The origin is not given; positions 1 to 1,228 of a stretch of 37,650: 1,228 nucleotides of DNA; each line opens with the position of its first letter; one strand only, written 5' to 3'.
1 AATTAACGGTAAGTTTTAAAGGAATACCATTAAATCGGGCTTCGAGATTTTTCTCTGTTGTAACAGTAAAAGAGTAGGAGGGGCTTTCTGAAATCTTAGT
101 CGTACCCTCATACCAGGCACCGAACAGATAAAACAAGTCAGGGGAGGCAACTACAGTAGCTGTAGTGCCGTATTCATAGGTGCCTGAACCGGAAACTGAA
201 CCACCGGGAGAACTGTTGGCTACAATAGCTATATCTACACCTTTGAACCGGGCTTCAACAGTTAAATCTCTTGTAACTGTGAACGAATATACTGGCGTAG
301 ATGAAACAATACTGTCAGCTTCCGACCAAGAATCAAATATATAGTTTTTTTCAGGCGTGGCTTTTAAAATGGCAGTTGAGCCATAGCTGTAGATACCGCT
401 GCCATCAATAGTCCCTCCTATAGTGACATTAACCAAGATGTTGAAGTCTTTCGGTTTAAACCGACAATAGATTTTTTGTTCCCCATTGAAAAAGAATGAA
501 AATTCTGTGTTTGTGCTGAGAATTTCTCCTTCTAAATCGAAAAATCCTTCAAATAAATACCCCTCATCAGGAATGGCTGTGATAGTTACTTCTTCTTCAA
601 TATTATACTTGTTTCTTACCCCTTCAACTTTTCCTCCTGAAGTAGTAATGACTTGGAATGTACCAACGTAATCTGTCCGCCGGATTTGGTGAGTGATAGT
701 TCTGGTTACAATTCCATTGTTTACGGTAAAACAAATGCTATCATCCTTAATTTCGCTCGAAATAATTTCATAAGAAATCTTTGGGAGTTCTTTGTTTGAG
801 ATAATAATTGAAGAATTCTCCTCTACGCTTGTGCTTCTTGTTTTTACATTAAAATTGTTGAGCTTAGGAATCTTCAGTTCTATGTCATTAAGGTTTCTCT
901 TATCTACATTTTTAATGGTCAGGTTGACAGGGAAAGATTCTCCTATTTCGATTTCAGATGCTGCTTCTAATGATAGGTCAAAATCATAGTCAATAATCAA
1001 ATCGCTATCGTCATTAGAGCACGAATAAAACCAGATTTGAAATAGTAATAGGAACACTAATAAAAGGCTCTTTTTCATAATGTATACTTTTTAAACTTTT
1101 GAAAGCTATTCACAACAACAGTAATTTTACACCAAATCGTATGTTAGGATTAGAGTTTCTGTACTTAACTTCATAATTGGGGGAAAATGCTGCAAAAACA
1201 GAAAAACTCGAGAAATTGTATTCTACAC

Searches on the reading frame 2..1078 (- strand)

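Call 36: search_protein_families(library=pfam, max_evalue=0.01, proteins=[window:2-1078:-])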
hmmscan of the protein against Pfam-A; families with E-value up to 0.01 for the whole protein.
window:2-1078:- (359 aa): 2 families
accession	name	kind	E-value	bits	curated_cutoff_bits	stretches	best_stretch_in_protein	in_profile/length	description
PF18998.6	Flg_new_2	-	2.6e-35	120.7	23.6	3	214-279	3-70/73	Divergent InlB B-repeat domain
PF16820.11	PKD_3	-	0.00076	19.7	26.3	0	250-279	36-65/68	PKD-like domain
